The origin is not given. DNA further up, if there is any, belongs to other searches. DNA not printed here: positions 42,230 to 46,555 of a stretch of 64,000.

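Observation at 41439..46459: Self-contained two-gene unit: a 1341-aa degenerate RecQ-like protein plus a tail-anchored coiled-coil protein, with no assignable function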

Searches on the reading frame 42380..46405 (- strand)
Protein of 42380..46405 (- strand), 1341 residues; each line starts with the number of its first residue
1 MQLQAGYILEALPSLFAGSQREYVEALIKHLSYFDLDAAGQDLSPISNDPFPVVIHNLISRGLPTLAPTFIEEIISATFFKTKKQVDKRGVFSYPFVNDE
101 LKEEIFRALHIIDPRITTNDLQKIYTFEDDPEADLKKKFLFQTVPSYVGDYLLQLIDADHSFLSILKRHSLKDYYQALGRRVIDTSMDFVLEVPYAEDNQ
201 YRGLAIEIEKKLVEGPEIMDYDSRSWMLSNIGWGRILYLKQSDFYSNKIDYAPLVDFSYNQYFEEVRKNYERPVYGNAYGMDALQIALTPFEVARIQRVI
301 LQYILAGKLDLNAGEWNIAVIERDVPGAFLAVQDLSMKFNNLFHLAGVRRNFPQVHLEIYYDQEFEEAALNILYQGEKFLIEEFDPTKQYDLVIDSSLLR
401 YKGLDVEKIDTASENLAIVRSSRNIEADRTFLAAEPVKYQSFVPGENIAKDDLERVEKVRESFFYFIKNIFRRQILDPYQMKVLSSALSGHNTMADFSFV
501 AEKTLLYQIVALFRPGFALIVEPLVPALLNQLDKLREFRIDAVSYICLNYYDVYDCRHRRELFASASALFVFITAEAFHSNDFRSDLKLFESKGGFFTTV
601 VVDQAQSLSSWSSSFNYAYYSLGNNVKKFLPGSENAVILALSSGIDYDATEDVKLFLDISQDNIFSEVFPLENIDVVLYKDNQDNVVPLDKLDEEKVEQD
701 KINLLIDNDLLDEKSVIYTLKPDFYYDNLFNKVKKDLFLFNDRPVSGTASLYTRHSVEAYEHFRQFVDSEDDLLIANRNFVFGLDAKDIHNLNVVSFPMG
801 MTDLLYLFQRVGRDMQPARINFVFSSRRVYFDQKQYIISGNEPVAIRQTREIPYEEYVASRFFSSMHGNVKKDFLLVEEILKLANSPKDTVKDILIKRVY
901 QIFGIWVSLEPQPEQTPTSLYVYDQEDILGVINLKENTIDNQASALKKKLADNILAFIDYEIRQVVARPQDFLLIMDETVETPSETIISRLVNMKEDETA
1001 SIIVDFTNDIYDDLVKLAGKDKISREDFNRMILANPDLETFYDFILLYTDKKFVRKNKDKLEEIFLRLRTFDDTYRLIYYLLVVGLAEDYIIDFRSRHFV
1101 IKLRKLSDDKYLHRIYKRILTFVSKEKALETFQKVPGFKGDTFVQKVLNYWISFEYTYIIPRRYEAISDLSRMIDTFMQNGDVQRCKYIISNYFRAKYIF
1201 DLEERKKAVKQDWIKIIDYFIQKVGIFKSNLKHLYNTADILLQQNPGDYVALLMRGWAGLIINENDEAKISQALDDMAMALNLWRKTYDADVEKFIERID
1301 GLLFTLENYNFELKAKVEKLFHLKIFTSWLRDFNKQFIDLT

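Call 6: search_protein_families(library=pfam, proteins=[window:42380-46405:-], max_evalue=0.1)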
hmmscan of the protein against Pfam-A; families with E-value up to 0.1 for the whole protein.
window:42380-46405:- (1341 aa): 1 family
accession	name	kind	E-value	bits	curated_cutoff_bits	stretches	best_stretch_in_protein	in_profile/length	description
PF00270.35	DEAD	-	0.003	17.8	26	1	478-643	2-158/167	DEAD/DEAH box helicase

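Call 7: search_protein_families(library=padloc, proteins=[window:42380-46405:-], max_evalue=1)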
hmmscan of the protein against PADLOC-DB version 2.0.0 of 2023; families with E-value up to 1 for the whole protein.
window:42380-46405:- (1341 aa): 9 families
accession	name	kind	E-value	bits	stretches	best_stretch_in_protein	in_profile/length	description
PDLC02864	DpdF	-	7.5e-20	69.2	1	466-848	13-361/610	DpdF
PDLC02870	DpdF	-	1.8e-17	61.1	1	469-825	7-331/534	DpdF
PDLC02861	DpdF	-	8.6e-14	48.7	1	465-681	18-223/611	DpdF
PDLC02868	DpdF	-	7.3e-09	31.9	1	469-680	332-541/1078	DpdF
PDLC02859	DpdF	-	1.3e-08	31.7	1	479-630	104-249/545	DpdF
PDLC02865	DpdF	-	1e-07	27.9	1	466-637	750-914/1499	DpdF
PDLC03928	PsyrT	-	5.2e-07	26.3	1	503-656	50-199/689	-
PDLC02858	DpdF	-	5.3e-05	20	1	766-827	416-477/504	DpdF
PDLC02863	DpdF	-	0.00052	17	1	765-845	95-173/488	DpdF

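Call 8: search_protein_families(library=ncbifam, proteins=[window:42380-46405:-], max_evalue=0.1)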
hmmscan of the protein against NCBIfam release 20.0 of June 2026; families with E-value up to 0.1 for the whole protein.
window:42380-46405:- (1341 aa): 3 families
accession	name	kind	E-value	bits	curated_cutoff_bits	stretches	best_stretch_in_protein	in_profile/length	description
TIGR01389.1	recQ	equivalog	1.3e-19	70.1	640.2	1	468-696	6-223/591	DNA helicase RecQ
TIGR00614.1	recQ_fam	subfamily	8.9e-18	64.3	219.8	1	467-686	3-213/470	RecQ family ATP-dependent DNA helicase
NF008279.0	PRK11057.1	equivalog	1.9e-12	46.4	1015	1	467-679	17-218/608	ATP-dependent DNA helicase RecQ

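Call 9: find_homologous_proteins(query=window:42380-46405:-)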
Query window:42380-46405:- (1341 aa): 437 proteins with E <= 0.001 among 8000 candidates; the best 120 are listed.
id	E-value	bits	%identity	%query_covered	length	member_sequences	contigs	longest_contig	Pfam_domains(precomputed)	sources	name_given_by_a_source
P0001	0.0e+0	2985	100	100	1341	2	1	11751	-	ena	-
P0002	0.0e+0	2724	89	100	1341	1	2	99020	-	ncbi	-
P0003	0.0e+0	1678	55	100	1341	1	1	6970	-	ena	-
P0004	0.0e+0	1658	55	100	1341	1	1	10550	PF00270.36,PF00271.38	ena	-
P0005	0.0e+0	1654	55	100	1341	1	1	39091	PF00270.36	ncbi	-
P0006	0.0e+0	1618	53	100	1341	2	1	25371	PF00270.36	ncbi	-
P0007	0.0e+0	1416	48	100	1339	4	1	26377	PF00270.36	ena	-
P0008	0.0e+0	1272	45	100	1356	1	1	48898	PF00270.36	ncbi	-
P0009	0.0e+0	1249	43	100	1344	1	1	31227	PF00270.36,PF00271.38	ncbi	-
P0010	0.0e+0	1205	43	100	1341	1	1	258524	PF00271.38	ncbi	-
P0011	0.0e+0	1188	43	100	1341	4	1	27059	PF00270.36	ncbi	-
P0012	0.0e+0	1184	43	100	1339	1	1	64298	-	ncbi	-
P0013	0.0e+0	1168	43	100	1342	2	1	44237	PF00270.36,PF00271.38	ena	-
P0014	0.0e+0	1012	39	100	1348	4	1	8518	PF00271.38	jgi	-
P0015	7.6e-213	728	33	99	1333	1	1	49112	PF00270.36,PF00271.38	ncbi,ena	-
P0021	9.7e-189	648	31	99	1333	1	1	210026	-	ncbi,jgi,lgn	jgi:superfamily II DNA helicase RecQ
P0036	2.0e-152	528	27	100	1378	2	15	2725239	PF00270.36,PF00271.38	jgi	jgi:RecQ family ATP-dependent DNA helicase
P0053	3.0e-124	434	27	100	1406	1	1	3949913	PF00270.36,PF00271.38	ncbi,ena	-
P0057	2.1e-121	425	31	50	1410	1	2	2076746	PF00270.36,PF00271.38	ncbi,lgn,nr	ncbi:MAG: hypothetical protein KatS3mg028_1415 [Bacteroidia bacterium]|nr:MAG: hypothetical protein 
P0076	8.2e-116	407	28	50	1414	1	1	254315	PF00270.36,PF00271.38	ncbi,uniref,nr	ncbi:DEAD/DEAH box helicase [Algoriphagus sp. AK58]|uniref:DEAD/DEAH box helicase n=1 Tax=Algoriphag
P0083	6.0e-115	404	25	100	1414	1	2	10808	PF00270.36,PF18741.8,PF00271.38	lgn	-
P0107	4.8e-110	387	25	100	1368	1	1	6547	PF00270.36,PF18741.8,PF00271.38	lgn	-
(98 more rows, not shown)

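Call 14: find_related_loci(query=A1, collection=genome_contigs, flank=10000)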
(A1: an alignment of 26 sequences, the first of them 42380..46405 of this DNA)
Query A1 (1341 aa) in genome_contigs; peptide patterns used: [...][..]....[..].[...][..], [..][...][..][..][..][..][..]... (x = any residue, [..] = any of these).
189 stretches matched a pattern; 126 encode a relative of the query (tblastn E <= 1e-3); the best 80 are kept; 80 distinct loci.
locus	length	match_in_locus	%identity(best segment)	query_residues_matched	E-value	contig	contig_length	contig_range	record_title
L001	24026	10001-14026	43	1-1341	0e+0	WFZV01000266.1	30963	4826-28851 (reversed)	MAG: Bacteroidales bacterium isolate S143_33 k151_86260, whole genome shotgun sequence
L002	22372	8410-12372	33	2-1334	0e+0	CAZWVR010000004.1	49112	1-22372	MAG TPA_asm: uncultured Bacteroidales bacterium isolate SRP163575_co3_92 genome assembly, contig: NODE_571_length_49112_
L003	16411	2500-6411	31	1-1338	0e+0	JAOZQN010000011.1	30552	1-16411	MAG: Bacteroidales bacterium isolate GMC5.concoct.141 GMC5_261_length_30552_cov_11.781847, whole genome shotgun sequence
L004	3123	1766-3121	65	1-452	0e+0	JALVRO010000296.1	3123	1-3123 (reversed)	MAG: Bacteroidales bacterium isolate A3_metabat2_scaf2bin.202 A3_NODE_70499_length_3123_cov_6.749332, whole genome shotg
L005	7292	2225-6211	31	2-1340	0e+0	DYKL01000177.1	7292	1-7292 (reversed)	MAG TPA_asm: Acetofilamentum sp. isolate SulCav_AS07-7_31_71 SulCav_AS07_7_9612_length_7292_cov_39_940030, whole genome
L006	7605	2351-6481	30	2-1339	0e+0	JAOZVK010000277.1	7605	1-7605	MAG: Bacteroidales bacterium isolate GMC9.metabat2.98 GMC9_4714_length_7605_cov_18.078808, whole genome shotgun sequence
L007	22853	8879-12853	30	2-1336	0e+0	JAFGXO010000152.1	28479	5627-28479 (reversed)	MAG: Bacteroidales bacterium isolate ZodW_Metabat.383 k87_11987626, whole genome shotgun sequence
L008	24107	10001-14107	28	1-1335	2e-160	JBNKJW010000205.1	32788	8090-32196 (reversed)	MAG: Bacteroidales bacterium isolate H2.bin.10.orig k141_57526, whole genome shotgun sequence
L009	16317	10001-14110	29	2-1338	3e-155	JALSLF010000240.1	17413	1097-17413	MAG: Bacteroidales bacterium isolate 355-202_metabat1_scaf2bin.065_VB 355-202_scaffold_2249_c1, whole genome shotgun seq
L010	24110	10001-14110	27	1-1335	2e-153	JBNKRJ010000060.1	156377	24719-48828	MAG: Bacteroidales bacterium isolate B1B2.bin.6.orig k141_2126843, whole genome shotgun sequence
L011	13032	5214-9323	29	2-1338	6e-148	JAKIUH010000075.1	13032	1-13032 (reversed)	MAG: Bacteroidales bacterium isolate D100SM.bin.13 NODE_1803_length_13032_cov_2.911430, whole genome shotgun sequence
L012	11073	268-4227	31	2-1339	0e+0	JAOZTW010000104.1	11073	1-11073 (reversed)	MAG: Bacteroidales bacterium isolate GMC8.concoct.158 GMC8_5588_length_11073_cov_12.830278, whole genome shotgun sequenc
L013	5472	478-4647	27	1-1338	1e-140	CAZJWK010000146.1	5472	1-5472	MAG TPA_asm: uncultured Sphingobacteriales bacterium isolate SRP185896_co2_326 genome assembly, contig: NODE_24261_lengt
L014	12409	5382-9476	38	2-1338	1e-128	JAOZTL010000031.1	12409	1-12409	MAG: Bacteroidales bacterium isolate GMC7.metabat2.74_sub GMC7_2278_length_12409_cov_6.393233, whole genome shotgun sequ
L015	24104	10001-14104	29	2-1337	2e-156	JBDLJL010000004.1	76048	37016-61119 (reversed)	MAG: Bacteroidota bacterium isolate MAG096 MAG096_4, whole genome shotgun sequence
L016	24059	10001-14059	27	2-1341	2e-124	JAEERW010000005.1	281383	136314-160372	MAG: Bacteroidales bacterium isolate Tb.RUG.368 NODE_46_length_281383_cov_3.167858, whole genome shotgun sequence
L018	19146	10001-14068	26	2-1341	7e-119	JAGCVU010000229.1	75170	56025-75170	MAG: Bacteroidales bacterium isolate RGIG10168 Yak_Rumen-4__c1623839, whole genome shotgun sequence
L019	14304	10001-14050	26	2-1341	1e-115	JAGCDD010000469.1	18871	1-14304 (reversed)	MAG: Bacteroidales bacterium isolate RGIG9683 Yak_Omasum-2__c951858, whole genome shotgun sequence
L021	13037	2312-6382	26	2-1341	1e-111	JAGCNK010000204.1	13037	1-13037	MAG: Bacteroidales bacterium isolate RGIG9950 Yak_Reticulum-1__c1268828, whole genome shotgun sequence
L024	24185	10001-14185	26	1-1339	8e-111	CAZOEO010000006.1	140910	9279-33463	MAG TPA_asm: uncultured Candidatus Competibacteraceae bacterium isolate SRP285395_co1_25 genome assembly, contig: NODE_8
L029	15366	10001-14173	25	1-1338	8e-105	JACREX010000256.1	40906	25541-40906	MAG: Bacteroidia bacterium isolate NC_groundwater_1710_Pr3_B-0.1um_39_22 SR-2_scaffold_141_4206719, whole genome shotgun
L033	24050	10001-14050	26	2-1341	9e-116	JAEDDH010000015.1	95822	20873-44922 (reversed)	MAG: Bacteroidales bacterium isolate MAG027 NODE_90_length_95822_cov_16.474401, whole genome shotgun sequence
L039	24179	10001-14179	26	1-1338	7e-116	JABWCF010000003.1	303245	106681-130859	MAG: Flavobacteriales bacterium isolate MAG_49 scaffold_34, whole genome shotgun sequence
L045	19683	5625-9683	27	2-1341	2e-121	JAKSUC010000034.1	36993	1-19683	MAG: Bacteroidales bacterium isolate Horse_feces323 MAG323_34, whole genome shotgun sequence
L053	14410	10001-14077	27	2-1341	2e-122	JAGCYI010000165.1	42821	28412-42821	MAG: Bacteroidales bacterium isolate RGIG10234 Yak_Rumen-5__c1065768, whole genome shotgun sequence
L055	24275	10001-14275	25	1-1339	7e-104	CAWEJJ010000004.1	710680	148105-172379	MAG: uncultured Ignavibacteriaceae bacterium isolate MFD05942.bin.2.261 genome assembly, contig: contig_50183, whole gen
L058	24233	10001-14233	28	2-1338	1e-79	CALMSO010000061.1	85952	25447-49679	MAG TPA_asm: uncultured Saprospiraceae bacterium isolate SRR2107179_bin.64_CONCOCT_v1.1_MAG genome assembly, contig: ERZ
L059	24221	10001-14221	26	1-1338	5e-114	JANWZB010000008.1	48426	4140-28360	MAG: Candidatus Kapaibacterium sp. isolate SKYG85 NODE_8_length_48426_cov_3.754162, whole genome shotgun sequence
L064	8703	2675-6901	26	2-1339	3e-78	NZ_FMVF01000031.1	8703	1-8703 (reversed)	Flavobacterium caeni strain CGMCC 1.7031, whole genome shotgun sequence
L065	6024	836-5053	30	2-1338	6e-78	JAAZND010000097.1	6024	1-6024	MAG: Candidatus Beckwithbacteria bacterium isolate AS27yjCOA_127 164404_AS27, whole genome shotgun sequence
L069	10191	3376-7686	29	1-1338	1e-75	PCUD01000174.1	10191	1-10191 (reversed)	MAG: Ignavibacteriales bacterium CG18_big_fil_WC_8_21_14_2_50_31_20 CG18_scaffold_2698_c, whole genome shotgun sequence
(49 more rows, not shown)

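Call 15: search_solved_structures(query=A1, max_evalue=0.01)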
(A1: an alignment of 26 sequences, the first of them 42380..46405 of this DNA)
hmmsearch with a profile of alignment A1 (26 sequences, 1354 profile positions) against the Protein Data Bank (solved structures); distinct sequences matched with E-value up to 0.01: 158 (the best 60 are shown).
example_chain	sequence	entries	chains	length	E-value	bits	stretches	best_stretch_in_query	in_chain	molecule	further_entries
9i22_A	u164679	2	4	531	5.2e-61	209.9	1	467-836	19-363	ATP-dependent DNA helicase Q1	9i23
4u7d_A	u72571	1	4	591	6.3e-61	209.7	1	467-836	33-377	ATP-dependent DNA helicase Q1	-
2v1x_A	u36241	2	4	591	6.5e-61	209.6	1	467-836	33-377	ATP-DEPENDENT DNA HELICASE Q1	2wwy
8yrs_A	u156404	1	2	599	7.6e-61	209.4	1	467-835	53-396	ATP-dependent DNA helicase Q1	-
9i16_D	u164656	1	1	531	1e-60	209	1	468-836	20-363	ATP-dependent DNA helicase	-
7a8r_A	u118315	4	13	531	1e-60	209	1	468-836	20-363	ATP-dependent DNA helicase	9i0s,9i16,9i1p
1oyw_A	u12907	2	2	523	1.9e-59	204.8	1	466-836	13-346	ATP-dependent DNA helicase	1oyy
4tmu_A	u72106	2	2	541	9.6e-59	202.4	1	466-835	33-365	RecQ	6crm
7auc_A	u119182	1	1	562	7.9e-56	192.8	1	458-846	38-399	Bloom syndrome protein,Bloom syndrome protein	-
7aud_A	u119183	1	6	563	8.4e-56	192.7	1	458-846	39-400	Bloom syndrome protein,Bloom syndrome protein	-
4cgz_A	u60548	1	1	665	1.2e-55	192.1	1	460-846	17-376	BLOOM'S SYNDROME HELICASE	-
4cdg_A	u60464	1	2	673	1.3e-55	192.1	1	460-846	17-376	BLOOM SYNDROME PROTEIN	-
4o3m_A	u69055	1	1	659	1.8e-55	191.6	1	461-846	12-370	Bloom syndrome protein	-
4q47_A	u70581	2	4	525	2.3e-53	184.6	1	468-861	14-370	DNA helicase RecQ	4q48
5lb3_B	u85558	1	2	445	1.4e-50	175.4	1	470-834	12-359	ATP-dependent DNA helicase Q5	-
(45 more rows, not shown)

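Call 27: find_encoding_contigs(protein=P0002, flank=10000, max_places=2)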
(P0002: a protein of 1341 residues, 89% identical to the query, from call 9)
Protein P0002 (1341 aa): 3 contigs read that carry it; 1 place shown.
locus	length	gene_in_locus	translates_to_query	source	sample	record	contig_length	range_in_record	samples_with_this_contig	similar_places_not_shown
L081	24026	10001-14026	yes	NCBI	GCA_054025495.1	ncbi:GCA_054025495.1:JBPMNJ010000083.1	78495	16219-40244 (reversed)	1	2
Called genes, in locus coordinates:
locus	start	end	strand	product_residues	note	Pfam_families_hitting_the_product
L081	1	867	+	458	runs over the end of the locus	PF00128:Alpha-amylase, PF14701:hDGE_amylase, PF14871:GHL6 (faint)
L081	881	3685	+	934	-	PF02922:CBM_48, PF00128:Alpha-amylase, PF18962:Por_Secre_tail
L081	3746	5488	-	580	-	PF03577:Peptidase_C69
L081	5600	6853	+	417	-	PF12704:MacB_PCD, PF02687:FtsX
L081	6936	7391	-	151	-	PF14126:DUF4293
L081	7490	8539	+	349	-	-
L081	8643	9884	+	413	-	PF00675:Peptidase_M16, PF05193:Peptidase_M16_C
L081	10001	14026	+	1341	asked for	-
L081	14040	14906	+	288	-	-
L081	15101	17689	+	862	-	PF02861:Clp_N, PF23569:NBD_SMAX1, PF00004:AAA, PF17871:AAA_lid_9, PF00004:AAA, PF07724:AAA_2, PF07728:AAA_5, PF10431:ClpB_D2-small, +13 more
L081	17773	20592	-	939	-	PF02463:SMC_N (faint), PF03193:RsgA_GTPase (faint), PF13191:AAA_16 (faint), PF13304:AAA_21 (faint), PF13555:AAA_29 (faint), PF17760:UvrA_inter, PF17755:UvrA_DNA-bind, PF00005:ABC_tran (weak), +2 more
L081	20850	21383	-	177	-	-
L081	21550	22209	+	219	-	PF00578:AhpC-TSA, PF08534:Redoxin, PF10417:1-cysPrx_C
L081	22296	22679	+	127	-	PF06397:Desulfoferrod_N, PF01880:Desulfoferrodox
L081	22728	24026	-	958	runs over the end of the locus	PF13734:Inhibitor_I69, PF15902:Sortilin-Vps10 (faint), PF13529:Peptidase_C39_2 (weak), PF01640:Peptidase_C10, PF14870:PSII_BNR (weak), PF18911:PKD_4 (weak), PF19408:PKD_6, PF18962:Por_Secre_tail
